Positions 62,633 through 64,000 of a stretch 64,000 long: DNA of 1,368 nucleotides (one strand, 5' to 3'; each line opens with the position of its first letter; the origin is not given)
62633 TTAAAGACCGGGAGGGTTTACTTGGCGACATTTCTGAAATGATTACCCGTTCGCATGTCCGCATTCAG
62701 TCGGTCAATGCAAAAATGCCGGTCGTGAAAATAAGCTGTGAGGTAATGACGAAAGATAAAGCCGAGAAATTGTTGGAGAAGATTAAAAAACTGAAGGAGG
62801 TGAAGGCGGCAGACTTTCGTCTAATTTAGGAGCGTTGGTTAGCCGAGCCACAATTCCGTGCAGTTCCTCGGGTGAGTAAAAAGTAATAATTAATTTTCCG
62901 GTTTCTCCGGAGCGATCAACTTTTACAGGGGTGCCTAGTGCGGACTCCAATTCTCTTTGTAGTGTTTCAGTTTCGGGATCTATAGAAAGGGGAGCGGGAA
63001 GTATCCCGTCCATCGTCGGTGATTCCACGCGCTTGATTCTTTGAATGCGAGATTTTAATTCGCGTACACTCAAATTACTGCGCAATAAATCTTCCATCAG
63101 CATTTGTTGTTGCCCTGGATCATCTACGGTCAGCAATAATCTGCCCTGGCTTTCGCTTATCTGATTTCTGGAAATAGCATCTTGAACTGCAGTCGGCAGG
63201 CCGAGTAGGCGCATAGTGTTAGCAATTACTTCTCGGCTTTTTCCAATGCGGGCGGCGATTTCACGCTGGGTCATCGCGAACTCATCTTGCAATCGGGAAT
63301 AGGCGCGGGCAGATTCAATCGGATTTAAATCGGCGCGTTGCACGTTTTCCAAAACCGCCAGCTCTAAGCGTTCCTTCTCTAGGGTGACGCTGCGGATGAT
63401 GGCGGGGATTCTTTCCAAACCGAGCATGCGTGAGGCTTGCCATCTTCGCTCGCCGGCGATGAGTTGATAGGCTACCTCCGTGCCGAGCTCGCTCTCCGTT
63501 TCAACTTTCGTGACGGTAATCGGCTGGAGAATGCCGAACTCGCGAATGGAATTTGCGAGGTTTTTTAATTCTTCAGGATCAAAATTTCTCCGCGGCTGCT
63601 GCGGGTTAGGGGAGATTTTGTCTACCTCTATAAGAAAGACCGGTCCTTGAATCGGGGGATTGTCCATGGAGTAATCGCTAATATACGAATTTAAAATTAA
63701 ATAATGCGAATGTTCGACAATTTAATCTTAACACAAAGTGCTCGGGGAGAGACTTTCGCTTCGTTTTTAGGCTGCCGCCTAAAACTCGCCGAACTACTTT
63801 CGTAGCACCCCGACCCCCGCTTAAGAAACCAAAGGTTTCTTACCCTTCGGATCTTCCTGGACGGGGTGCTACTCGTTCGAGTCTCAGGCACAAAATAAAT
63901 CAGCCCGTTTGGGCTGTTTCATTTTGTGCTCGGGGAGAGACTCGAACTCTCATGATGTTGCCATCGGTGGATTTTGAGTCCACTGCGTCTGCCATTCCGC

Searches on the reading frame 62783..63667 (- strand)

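Call 87: search_protein_families(library=pfam, proteins=[window:62783-63667:-], max_evalue=0.001)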
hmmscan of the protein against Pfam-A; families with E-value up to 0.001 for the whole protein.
window:62783-63667:- (294 aa): 3 families
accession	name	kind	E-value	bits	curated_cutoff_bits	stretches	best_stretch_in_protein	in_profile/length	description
PF17762.8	HTH_ParB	-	3.8e-33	114.1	22.6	1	113-212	2-101/102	ParB HTH domain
PF02195.25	ParB_N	-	4.7e-29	100.7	26.3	1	13-110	6-95/95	ParB N-terminal domain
PF23552.2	ParB_C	-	3.3e-10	39.7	23.8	1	230-276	2-49/50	ParB dimerisation domain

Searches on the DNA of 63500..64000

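Call 45: search_rna_families(source=window, start=63500, end=64000, threshold=evalue, max_evalue=1, show_alignments=2)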
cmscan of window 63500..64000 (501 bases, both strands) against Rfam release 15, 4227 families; matches with E-value up to 1: 2.
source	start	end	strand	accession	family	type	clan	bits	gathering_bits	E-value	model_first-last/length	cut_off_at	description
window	63927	64000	-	RF00005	tRNA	Gene; tRNA;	CL00001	35.1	29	9.7e-06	10-71/71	5'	tRNA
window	63875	63949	+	RF03818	MIR7994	Gene; miRNA;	-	23.6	100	0.038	1-90/90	no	MIR7994 microRNA precursor family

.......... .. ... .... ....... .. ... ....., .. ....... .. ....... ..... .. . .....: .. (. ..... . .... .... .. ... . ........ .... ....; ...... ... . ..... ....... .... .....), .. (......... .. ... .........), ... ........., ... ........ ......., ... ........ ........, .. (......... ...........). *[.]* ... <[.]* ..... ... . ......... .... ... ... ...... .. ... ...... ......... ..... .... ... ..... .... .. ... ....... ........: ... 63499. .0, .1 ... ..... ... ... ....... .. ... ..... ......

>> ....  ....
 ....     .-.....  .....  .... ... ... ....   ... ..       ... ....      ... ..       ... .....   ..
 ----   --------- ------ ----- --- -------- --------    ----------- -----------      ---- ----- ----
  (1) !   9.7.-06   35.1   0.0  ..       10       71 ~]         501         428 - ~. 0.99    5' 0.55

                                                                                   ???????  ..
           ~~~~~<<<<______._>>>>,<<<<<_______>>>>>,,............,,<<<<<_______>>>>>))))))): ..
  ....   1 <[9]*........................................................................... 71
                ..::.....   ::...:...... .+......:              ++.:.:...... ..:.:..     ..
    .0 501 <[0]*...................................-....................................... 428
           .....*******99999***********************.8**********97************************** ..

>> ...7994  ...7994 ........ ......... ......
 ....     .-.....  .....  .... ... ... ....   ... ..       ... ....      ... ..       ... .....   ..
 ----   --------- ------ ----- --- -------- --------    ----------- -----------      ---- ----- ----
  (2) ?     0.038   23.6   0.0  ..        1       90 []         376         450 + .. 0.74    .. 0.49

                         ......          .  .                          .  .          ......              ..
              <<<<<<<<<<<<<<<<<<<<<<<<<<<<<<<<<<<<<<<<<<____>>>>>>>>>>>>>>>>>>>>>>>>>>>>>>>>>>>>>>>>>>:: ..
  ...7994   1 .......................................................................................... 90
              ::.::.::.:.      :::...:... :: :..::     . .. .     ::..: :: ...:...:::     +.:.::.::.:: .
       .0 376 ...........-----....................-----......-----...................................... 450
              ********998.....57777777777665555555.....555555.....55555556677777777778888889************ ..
